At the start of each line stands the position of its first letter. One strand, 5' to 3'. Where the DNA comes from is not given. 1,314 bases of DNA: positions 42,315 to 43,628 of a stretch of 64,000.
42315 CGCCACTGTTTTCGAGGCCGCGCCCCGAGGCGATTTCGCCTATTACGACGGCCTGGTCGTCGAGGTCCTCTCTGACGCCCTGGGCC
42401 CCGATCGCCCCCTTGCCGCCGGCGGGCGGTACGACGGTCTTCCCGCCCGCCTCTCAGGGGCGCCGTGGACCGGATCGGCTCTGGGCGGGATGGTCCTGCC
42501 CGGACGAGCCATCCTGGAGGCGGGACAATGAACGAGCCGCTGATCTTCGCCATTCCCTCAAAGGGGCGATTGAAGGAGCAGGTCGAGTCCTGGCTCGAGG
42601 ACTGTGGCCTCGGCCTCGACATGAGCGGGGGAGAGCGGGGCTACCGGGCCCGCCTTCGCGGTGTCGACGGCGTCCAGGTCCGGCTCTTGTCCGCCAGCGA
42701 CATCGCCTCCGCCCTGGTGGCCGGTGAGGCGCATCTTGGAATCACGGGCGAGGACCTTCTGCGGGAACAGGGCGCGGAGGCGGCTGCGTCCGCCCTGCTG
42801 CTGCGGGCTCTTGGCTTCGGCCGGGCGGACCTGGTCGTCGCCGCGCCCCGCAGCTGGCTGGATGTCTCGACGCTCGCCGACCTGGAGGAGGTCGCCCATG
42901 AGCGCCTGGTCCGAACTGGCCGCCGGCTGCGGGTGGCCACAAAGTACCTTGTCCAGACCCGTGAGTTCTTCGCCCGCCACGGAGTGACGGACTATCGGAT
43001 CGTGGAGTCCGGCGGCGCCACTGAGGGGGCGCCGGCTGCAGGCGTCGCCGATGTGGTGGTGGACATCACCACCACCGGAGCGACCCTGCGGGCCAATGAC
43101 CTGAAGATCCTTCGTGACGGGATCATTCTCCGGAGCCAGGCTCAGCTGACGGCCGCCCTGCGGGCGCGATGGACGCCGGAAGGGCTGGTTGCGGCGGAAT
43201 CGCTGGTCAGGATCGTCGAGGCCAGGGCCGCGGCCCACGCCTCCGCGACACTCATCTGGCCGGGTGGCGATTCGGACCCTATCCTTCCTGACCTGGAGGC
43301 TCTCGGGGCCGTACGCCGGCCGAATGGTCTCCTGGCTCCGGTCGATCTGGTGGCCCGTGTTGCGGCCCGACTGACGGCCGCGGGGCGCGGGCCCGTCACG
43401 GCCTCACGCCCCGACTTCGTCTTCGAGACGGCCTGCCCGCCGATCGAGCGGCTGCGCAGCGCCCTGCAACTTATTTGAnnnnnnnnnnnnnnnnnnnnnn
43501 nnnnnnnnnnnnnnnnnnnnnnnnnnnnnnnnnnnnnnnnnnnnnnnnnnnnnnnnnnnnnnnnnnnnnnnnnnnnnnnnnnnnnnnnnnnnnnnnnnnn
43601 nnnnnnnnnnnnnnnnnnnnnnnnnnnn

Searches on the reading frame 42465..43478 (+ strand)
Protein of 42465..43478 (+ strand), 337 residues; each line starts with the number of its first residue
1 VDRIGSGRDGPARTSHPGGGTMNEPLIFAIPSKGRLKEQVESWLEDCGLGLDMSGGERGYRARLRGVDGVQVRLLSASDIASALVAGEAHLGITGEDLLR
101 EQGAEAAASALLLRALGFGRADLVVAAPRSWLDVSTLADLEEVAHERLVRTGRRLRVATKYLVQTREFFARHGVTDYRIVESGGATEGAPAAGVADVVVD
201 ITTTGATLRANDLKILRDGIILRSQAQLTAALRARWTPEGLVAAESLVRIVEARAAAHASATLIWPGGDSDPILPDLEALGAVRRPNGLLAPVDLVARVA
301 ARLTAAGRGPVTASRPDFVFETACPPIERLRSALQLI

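Call 7: search_protein_families(library=ncbifam, proteins=[window:42465-43478:+])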
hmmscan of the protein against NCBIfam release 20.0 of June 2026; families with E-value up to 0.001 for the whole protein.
window:42465-43478:+ (337 aa): 1 family
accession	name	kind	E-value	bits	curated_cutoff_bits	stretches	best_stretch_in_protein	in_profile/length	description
TIGR00070.1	hisG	equivalog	3.7e-49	167.1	75.75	1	27-229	2-182/183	ATP phosphoribosyltransferase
